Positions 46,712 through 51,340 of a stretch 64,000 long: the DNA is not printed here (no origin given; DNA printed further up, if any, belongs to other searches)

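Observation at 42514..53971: Five-gene DISARM-like defence cluster with a hybrid, non-canonical composition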

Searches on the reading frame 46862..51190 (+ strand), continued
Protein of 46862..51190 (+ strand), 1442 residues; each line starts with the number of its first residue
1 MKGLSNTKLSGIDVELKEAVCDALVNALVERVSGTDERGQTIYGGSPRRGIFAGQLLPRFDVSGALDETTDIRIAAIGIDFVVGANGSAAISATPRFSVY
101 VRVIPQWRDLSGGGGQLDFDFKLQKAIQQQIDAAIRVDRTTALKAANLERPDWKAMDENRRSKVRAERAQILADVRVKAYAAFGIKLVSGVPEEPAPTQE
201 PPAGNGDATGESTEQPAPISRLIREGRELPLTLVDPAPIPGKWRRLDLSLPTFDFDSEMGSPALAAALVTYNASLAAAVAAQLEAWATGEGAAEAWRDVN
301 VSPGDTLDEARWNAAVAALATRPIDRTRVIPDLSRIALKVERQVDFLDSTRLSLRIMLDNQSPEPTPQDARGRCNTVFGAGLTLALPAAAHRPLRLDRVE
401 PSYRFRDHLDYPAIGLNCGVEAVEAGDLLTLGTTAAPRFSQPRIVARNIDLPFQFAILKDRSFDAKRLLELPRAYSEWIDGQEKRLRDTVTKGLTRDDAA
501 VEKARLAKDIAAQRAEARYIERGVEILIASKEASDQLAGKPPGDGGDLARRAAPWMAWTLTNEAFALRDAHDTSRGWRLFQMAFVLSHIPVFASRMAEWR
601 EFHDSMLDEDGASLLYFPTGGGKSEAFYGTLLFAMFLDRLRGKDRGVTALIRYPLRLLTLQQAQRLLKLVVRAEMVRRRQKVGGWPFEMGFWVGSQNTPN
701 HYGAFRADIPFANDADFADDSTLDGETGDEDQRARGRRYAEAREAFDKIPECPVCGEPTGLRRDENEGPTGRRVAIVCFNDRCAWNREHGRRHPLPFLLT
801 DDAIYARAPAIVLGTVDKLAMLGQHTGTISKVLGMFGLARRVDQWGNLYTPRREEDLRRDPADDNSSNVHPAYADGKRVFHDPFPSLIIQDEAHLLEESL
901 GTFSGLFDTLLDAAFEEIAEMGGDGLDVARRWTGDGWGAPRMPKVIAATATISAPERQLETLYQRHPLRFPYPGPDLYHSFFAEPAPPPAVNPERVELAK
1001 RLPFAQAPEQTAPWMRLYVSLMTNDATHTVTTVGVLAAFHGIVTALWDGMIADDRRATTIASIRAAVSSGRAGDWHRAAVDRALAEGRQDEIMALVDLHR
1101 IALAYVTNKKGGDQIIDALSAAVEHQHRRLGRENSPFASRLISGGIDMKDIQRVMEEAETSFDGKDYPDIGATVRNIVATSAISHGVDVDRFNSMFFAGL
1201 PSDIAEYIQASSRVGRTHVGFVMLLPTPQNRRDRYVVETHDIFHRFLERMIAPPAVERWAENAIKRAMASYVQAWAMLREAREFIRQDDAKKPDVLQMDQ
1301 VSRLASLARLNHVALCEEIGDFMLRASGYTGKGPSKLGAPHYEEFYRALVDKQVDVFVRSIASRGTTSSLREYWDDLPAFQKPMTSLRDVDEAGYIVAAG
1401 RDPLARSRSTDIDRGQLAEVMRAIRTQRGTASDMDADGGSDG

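Call 106: search_protein_families(library=pfam, proteins=[P0259, P0261, P0262, P0265, L047:6141-8969:+], max_evalue=10)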
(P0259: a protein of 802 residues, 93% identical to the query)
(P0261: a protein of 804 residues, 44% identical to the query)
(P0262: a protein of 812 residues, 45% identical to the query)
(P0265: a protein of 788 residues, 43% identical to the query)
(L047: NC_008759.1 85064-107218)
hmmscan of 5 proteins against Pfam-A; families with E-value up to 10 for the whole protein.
P0259 (802 aa): 2 families
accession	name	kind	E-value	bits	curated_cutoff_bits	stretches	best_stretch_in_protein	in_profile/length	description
PF00190.28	Cupin_1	-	0.18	11.8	22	1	453-527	69-143/151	Cupin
PF14890.11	Intein_splicing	-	0.27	11.5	35.8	1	544-699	11-114/155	Intein splicing domain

P0261 (804 aa): 3 families
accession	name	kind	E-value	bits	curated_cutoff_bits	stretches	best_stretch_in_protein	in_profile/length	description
PF14890.11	Intein_splicing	-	0.013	15.7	35.8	1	549-664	12-115/155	Intein splicing domain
PF17045.10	CEP63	-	0.098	12.9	33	1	461-528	20-91/263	Centrosomal protein of 63 kDa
PF21215.2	CSN3-like_C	-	2.3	8.7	27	1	64-74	13-23/28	COP9 signalosome complex subunit 3-like, C-terminal helix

P0262 (812 aa): 1 family
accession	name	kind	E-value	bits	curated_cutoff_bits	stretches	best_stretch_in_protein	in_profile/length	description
PF06580.19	His_kinase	-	0.9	10.3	25.2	1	322-383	15-75/81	Histidine kinase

P0265 (788 aa): 2 families
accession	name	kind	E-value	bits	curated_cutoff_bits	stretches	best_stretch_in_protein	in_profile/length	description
PF24957.1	DrmE_C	-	0.00071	19.8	27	1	576-720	5-147/181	DISARM protein DrmE, C-terminal domain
PF14890.11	Intein_splicing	-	0.019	15.2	35.8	1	553-635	29-96/155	Intein splicing domain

L047:6141-8969:+ (943 aa): 1 family
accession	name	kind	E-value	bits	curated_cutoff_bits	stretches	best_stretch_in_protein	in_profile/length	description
PF02494.22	HYR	-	0.26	12.1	21.7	0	536-580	21-65/81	HYR domain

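Call 109: find_encoding_contigs(protein=P0265, flank=9000, max_places=2)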
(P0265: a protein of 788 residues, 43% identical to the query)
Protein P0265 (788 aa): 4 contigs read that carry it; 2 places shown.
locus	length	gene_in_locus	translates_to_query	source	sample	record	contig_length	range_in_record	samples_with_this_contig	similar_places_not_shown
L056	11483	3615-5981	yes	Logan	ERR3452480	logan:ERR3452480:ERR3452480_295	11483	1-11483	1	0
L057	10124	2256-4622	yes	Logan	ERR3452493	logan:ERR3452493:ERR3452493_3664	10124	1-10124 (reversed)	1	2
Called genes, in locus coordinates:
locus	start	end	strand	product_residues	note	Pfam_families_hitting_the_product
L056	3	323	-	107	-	?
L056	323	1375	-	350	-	PF00296:Bac_luciferase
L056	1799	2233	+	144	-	PF03852:Vsr, PF18741:MTES_1575 (faint), PF04480:DUF559 (weak)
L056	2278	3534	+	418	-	PF00145:DNA_methylase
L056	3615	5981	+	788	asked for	-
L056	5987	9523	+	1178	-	PF00270:DEAD (faint), PF00271:Helicase_C (weak)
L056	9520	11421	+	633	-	PF09369:MZB (weak)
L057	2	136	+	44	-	?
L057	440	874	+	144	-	PF03852:Vsr, PF18741:MTES_1575 (faint), PF04480:DUF559 (weak)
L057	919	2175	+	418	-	PF00145:DNA_methylase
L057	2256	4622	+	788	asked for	-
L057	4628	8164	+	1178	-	PF00270:DEAD (faint), PF00271:Helicase_C (weak)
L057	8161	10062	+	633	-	PF09369:MZB (weak)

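Call 110: find_encoding_contigs(protein=P0261, flank=9000, max_places=1)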
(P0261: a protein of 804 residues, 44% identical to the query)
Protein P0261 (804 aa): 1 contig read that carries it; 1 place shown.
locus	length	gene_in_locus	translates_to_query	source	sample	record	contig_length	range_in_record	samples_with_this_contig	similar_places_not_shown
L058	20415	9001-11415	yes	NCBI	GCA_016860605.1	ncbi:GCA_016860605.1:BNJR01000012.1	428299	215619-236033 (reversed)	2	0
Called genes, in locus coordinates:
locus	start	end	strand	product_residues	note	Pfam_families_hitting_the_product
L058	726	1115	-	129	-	PF01361:Tautomerase (faint), PF14552:Tautomerase_2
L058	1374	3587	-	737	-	PF01425:Amidase, PF19087:DUF5776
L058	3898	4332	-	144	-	-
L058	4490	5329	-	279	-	-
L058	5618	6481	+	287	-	-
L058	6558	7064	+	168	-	-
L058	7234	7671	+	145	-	PF03852:Vsr, PF18741:MTES_1575 (faint), PF04480:DUF559 (weak)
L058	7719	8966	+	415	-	PF00145:DNA_methylase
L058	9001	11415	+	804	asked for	-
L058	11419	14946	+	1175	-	PF00270:DEAD (faint), PF00271:Helicase_C (weak)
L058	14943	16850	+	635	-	PF09369:MZB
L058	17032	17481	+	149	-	PF13020:NOV_C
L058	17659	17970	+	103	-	PF12643:MazG-like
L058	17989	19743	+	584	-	PF25199:nSTAND_NTPase5 (faint), PF00931:NB-ARC (weak), PF09848:SLFN-g3_helicase, PF13401:AAA_22 (weak)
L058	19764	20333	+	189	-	-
